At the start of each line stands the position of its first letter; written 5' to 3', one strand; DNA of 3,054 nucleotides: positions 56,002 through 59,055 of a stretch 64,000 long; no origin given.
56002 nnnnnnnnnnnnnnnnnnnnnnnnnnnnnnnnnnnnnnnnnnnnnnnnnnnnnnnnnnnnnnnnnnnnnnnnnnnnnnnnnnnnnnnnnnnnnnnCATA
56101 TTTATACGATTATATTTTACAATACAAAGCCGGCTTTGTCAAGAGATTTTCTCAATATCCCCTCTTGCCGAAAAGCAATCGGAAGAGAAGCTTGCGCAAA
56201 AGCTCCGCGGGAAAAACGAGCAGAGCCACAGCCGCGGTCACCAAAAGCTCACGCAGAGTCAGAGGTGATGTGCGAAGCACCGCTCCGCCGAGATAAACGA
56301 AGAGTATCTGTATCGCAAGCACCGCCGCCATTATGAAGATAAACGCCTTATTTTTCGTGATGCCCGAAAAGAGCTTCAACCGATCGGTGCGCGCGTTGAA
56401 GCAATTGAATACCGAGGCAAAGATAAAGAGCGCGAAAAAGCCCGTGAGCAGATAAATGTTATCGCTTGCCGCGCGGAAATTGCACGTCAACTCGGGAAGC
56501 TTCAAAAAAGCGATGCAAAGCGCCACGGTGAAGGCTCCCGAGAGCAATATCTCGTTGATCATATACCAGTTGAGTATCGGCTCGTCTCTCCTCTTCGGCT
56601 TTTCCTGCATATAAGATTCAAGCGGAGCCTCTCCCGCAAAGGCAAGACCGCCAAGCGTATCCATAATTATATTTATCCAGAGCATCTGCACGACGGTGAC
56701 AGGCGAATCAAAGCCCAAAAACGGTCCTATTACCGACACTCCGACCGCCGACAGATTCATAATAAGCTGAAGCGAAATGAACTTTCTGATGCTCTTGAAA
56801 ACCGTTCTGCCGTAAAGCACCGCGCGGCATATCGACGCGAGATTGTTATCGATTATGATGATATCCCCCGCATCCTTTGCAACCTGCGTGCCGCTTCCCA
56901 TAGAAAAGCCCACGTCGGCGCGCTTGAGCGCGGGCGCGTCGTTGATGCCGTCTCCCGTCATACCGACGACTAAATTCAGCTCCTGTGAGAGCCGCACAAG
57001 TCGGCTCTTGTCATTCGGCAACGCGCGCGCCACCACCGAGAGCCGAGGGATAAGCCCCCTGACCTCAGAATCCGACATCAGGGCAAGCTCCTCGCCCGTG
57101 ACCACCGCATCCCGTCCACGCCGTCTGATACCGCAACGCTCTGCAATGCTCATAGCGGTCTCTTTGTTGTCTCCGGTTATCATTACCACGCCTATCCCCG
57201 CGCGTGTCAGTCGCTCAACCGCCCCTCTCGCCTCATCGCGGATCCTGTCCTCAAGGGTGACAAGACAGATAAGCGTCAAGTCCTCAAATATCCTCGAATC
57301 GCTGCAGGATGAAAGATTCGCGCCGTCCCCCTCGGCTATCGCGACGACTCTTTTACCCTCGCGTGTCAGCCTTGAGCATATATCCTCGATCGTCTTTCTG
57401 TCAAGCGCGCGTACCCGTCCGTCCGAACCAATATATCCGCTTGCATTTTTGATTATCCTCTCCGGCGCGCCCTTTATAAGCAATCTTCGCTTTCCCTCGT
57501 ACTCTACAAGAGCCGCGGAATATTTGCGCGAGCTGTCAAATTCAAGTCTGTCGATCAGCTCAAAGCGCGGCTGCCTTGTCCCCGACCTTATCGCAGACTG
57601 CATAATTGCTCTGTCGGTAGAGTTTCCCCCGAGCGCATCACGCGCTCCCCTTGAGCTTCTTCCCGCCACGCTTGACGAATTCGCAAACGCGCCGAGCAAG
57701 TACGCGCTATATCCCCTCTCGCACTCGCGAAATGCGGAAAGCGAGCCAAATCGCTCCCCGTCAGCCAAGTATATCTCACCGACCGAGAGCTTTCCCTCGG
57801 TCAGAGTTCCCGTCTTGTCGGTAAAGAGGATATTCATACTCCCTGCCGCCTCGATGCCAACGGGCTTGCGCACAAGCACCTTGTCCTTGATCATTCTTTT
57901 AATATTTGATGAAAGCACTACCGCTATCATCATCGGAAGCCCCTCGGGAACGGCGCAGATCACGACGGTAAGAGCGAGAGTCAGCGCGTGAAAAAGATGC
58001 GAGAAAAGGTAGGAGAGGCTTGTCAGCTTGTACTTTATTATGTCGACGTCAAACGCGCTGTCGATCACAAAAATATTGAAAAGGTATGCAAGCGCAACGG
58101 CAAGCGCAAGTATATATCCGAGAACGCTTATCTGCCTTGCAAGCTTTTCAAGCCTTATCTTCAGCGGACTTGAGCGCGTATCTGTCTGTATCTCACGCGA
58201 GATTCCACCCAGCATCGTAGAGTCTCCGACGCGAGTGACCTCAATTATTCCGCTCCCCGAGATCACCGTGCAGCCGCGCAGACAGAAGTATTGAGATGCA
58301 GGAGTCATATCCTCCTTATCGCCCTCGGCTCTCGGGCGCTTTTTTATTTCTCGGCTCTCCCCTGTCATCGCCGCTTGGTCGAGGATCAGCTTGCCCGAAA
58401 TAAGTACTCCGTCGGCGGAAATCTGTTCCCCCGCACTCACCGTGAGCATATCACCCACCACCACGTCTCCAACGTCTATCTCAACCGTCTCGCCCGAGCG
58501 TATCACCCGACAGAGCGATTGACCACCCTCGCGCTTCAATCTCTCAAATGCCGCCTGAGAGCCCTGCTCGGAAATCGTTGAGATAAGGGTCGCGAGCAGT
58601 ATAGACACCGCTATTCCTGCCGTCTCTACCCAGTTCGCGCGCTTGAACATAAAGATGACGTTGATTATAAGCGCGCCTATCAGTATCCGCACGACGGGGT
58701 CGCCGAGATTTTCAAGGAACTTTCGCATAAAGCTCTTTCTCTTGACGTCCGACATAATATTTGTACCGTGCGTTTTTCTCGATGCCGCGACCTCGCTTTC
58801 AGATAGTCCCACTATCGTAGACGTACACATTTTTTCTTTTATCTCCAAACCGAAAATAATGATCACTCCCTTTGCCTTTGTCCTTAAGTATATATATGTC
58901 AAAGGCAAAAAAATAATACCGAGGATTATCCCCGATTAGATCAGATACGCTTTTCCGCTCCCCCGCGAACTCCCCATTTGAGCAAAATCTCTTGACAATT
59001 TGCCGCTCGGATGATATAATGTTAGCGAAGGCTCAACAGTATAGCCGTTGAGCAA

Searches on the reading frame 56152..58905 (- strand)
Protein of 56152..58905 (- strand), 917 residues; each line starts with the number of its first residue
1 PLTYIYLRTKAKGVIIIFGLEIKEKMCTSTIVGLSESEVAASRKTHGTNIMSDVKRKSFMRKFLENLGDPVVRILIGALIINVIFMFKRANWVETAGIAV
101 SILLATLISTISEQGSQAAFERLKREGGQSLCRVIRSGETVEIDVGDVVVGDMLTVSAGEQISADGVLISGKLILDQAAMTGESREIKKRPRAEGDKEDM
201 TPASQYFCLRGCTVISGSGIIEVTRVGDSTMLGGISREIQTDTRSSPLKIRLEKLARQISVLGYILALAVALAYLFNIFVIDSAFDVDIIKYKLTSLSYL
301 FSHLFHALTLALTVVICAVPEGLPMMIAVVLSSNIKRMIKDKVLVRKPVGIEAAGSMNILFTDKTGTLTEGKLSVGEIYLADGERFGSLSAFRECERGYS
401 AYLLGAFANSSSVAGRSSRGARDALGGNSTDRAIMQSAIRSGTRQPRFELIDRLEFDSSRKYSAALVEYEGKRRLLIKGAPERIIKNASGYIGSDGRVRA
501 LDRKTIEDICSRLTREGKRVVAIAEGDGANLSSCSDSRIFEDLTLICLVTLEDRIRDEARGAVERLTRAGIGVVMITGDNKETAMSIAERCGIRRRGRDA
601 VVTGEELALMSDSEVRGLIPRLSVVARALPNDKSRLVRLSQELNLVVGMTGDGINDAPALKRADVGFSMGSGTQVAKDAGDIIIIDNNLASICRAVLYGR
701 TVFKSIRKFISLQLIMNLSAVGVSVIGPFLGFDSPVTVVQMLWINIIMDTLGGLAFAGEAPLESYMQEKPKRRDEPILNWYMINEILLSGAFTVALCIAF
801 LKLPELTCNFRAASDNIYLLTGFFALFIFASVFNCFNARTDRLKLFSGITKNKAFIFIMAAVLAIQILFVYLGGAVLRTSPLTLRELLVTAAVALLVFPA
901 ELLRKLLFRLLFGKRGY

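Call 68: search_protein_families(library=pfam, proteins=[window:56152-58905:-], max_evalue=0.00001)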
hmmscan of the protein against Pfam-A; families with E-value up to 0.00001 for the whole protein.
window:56152-58905:- (917 aa): 5 families
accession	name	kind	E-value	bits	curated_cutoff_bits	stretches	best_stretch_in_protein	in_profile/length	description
PF00689.26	Cation_ATPase_C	-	7.3e-36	124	27.3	1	734-907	2-175/175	Cation transporting ATPase, C-terminus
PF00122.25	E1-E2_ATPase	-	8.6e-34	117.1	28.1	1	132-340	7-180/181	E1-E2 ATPase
PF00702.32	Hydrolase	-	3.6e-17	63.8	26.4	1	359-664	3-191/191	haloacid dehalogenase-like hydrolase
PF00690.31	Cation_ATPase_N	-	9.1e-12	44.9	20.4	1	25-81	12-68/69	Cation transporter/ATPase, N-terminus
PF13246.12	Cation_ATPase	-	6.8e-09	36.1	21.7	1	408-489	3-89/91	Cation transport ATPase (P-type)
